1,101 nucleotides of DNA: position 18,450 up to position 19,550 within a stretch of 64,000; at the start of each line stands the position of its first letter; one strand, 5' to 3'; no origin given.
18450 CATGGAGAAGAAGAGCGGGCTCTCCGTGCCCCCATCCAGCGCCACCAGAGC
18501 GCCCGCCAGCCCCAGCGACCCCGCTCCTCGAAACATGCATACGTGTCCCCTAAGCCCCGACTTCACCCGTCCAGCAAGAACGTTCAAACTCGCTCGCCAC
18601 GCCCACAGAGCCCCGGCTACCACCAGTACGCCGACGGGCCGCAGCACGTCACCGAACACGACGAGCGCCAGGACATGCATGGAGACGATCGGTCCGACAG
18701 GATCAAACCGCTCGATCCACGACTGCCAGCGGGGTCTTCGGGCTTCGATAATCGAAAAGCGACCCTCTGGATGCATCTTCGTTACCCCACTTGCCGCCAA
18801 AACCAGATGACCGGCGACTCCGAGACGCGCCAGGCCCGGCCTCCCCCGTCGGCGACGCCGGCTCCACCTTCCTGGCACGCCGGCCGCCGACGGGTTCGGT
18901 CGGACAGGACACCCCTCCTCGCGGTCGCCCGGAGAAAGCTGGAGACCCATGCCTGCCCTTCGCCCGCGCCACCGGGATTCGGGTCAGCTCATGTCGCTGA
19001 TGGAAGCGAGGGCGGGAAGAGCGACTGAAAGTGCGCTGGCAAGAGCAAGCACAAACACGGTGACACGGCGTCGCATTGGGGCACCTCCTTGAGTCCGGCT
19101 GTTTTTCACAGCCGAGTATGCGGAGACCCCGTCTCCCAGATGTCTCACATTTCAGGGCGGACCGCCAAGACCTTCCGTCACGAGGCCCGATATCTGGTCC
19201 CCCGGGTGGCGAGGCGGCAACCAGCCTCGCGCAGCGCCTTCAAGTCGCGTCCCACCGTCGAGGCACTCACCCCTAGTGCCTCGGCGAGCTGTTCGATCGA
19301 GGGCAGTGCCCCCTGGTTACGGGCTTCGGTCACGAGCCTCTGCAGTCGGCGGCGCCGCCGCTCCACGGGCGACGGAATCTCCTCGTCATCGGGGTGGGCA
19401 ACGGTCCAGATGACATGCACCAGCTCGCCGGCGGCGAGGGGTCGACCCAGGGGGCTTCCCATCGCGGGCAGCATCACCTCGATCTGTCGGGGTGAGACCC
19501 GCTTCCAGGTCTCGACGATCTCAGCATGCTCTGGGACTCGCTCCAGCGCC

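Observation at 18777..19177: Strongly SD-driven 30-codon hydrophobic peptide ORF between a giant SARP-ATPase-TPR regulator and an orphan PAS histidine kinase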

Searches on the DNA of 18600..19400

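Call 64: search_rna_families(source=window, start=18600, end=19400, threshold=evalue, max_evalue=1)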
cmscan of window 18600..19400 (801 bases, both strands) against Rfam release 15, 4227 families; matches with E-value up to 1: 0.
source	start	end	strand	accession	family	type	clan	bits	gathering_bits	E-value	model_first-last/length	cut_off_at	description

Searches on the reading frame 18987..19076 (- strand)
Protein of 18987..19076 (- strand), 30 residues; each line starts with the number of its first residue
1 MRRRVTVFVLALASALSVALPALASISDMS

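Call 7: find_encoding_contigs(protein=window:18987-19076:-, flank=10000, max_places=10)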
Protein seq(30 aa) (30 aa): 2 contigs read that carry it; 2 places shown.
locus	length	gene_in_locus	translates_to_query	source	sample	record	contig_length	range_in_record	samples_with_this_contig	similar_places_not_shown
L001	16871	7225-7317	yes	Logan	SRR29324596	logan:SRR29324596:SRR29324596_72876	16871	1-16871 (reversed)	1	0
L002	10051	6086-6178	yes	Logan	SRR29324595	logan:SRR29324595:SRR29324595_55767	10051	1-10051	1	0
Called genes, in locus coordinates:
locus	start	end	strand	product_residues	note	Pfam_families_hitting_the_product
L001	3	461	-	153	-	?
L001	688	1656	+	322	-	PF08240:ADH_N, PF00107:ADH_zinc_N, PF13602:ADH_zinc_N_2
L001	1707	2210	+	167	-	PF00378:ECH_1, PF16113:ECH_2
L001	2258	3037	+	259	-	PF00561:Abhydrolase_1, PF12146:Hydrolase_4, PF12697:Abhydrolase_6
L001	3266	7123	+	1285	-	PF03704:BTAD, PF13424:TPR_12 (faint), PF00515:TPR_1 (faint), PF07719:TPR_2 (faint), PF13181:TPR_8 (faint), PF13191:AAA_16, PF07900:DUF1670, PF08279:HTH_11 (weak), +1 more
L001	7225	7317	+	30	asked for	-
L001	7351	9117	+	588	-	PF00512:HisKA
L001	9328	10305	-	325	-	PF00248:Aldo_ket_red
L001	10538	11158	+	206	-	PF04542:Sigma70_r2, PF08281:Sigma70_r4_2, PF04545:Sigma70_r4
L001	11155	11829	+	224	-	-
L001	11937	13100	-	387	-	-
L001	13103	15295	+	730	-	PF00999:Na_H_Exchanger, PF00582:Usp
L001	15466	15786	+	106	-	-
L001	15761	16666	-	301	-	PF02678:Pirin, PF05726:Pirin_C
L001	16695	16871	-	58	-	?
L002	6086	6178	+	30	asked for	-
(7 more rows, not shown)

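Call 30: search_protein_families(library=ncbifam, proteins=[window:18987-19076:-], max_evalue=1)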
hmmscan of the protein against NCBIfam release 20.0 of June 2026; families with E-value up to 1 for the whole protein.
seq(30 aa): 0 families

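Call 34: list_cluster_members(proteins=[window:18987-19076:-, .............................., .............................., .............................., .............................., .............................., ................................, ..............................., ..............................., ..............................])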
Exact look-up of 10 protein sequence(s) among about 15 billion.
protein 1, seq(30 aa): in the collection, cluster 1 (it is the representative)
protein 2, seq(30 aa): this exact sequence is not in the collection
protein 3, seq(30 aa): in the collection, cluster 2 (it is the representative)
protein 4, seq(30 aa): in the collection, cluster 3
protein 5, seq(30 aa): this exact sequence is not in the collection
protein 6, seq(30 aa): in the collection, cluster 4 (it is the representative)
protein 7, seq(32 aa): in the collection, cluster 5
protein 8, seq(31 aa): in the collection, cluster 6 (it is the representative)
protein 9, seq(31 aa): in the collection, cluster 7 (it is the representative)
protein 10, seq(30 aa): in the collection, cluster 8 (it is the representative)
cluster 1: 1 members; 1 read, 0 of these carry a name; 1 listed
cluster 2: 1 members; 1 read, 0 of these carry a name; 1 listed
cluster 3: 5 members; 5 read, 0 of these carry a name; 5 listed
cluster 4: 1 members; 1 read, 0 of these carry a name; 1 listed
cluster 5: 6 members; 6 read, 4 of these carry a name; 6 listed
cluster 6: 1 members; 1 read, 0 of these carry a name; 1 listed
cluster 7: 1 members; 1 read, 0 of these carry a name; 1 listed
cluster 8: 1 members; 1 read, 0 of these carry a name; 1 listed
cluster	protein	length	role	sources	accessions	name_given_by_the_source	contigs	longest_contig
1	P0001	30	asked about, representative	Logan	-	-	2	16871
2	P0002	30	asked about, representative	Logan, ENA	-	-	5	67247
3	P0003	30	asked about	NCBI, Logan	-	-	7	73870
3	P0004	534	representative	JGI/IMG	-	-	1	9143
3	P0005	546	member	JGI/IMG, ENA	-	-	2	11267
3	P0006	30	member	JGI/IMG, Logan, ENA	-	-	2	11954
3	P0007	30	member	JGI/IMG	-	-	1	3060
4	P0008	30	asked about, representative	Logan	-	-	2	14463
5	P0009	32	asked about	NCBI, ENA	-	-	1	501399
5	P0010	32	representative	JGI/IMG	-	hypothetical protein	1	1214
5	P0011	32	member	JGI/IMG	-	hypothetical protein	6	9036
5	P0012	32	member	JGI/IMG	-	hypothetical protein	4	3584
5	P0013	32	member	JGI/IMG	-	hypothetical protein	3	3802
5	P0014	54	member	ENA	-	-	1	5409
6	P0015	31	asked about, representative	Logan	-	-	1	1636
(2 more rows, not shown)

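Call 41: search_protein_representatives(protein=window:18987-19076:-)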
Query: 30 residues. Proteins with E-value up to 0.001 (for the whole library): 5; up to 1e-10: 0; up to 1e-30: 0. The best 5 are listed.
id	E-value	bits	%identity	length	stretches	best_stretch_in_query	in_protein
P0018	2.5e-06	40.2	83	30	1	1-30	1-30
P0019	1.8e-05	37.7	73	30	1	1-30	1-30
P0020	6.9e-05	36.0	77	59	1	1-30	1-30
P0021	4.0e-04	33.8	70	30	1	1-30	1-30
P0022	7.7e-04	33.0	73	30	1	1-30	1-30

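Call 51: find_encoding_contigs(protein=P0019, flank=6000, max_places=4)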
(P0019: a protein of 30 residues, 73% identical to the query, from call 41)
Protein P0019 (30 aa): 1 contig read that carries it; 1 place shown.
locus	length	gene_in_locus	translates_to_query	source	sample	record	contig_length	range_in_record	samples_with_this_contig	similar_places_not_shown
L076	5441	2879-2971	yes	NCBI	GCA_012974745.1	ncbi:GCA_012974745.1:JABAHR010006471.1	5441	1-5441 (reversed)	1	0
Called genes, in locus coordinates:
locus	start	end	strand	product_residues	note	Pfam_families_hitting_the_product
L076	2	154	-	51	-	?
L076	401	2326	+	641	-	-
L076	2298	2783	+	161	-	-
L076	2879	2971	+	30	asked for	-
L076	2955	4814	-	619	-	-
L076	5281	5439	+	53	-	?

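Call 52: find_encoding_contigs(protein=P0018, flank=6000, max_places=4)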
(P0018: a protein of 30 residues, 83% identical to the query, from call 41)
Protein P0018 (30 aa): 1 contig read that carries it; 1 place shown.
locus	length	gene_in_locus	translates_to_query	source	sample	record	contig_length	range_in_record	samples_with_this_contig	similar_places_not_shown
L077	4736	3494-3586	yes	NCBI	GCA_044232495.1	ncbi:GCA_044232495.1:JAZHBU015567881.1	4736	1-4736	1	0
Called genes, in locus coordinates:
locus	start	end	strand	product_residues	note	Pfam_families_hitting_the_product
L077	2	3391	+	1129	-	?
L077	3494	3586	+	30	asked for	-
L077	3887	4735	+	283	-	?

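Call 53: find_encoding_contigs(protein=P0022, flank=6000, max_places=4)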
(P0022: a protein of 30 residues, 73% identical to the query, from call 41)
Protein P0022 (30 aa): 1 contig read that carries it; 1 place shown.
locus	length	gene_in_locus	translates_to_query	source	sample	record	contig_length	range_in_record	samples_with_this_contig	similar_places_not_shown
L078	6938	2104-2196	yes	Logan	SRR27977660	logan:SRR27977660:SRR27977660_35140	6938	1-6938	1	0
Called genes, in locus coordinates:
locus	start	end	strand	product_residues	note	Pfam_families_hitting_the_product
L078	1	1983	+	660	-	?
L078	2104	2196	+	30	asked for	-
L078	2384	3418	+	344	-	PF00512:HisKA, PF02518:HATPase_c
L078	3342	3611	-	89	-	-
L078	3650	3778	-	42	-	-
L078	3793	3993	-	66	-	-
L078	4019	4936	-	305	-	PF00482:T2SSF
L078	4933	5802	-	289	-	PF00482:T2SSF (weak)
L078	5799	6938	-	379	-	?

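Call 54: find_encoding_contigs(protein=P0011, flank=6000, max_places=6)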
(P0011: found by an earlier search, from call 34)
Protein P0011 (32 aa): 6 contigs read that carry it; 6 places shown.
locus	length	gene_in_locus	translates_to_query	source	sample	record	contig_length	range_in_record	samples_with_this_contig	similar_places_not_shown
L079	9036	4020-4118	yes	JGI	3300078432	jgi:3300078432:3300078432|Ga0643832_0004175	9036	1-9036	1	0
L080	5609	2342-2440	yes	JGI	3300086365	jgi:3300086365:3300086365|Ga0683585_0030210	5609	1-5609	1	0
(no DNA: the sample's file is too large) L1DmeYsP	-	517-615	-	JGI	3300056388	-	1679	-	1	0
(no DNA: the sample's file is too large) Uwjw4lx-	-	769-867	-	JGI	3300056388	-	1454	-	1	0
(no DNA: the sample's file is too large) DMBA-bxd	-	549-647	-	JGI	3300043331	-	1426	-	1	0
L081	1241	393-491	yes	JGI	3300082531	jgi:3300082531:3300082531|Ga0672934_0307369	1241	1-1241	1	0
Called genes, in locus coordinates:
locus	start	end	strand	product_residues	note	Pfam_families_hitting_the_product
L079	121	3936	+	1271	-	PF03704:BTAD, PF00515:TPR_1 (faint), PF07719:TPR_2 (faint), PF13176:TPR_7 (faint), PF13191:AAA_16, PF13401:AAA_22 (weak), PF13424:TPR_12, PF07900:DUF1670 (weak), +3 more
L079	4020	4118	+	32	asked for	-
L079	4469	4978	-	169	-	PF00903:Glyoxalase, PF22677:Ble-like_N (weak)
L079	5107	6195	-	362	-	PF08220:HTH_DeoR, PF08279:HTH_11 (weak), PF00455:DeoRC, PF05336:rhaM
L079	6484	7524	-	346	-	PF00370:FGGY_N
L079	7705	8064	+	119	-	PF13601:HTH_34 (weak), PF03551:PadR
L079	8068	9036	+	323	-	?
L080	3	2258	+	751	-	?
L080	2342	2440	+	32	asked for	-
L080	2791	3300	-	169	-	PF00903:Glyoxalase, PF22677:Ble-like_N (weak)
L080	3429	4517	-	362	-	PF08220:HTH_DeoR, PF08279:HTH_11 (weak), PF00455:DeoRC, PF05336:rhaM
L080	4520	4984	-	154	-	-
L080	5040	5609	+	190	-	?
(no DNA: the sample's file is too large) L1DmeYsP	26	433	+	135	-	PF07900:DUF1670, PF08220:HTH_DeoR (weak), PF08279:HTH_11 (weak)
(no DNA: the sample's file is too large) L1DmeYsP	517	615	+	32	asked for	-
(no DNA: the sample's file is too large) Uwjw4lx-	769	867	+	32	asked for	-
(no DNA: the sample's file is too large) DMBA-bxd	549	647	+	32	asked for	-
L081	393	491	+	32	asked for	-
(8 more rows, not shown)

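Call 63: search_protein_families(library=pfam, proteins=[window:18987-19076:-], max_evalue=1)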
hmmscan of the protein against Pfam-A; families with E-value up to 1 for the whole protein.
seq(30 aa): 0 families

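Call 71: search_protein_families(library=padloc, proteins=[window:18987-19076:-], max_evalue=0.001)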
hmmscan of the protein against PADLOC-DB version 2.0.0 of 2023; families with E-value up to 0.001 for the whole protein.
seq(30 aa): 0 families
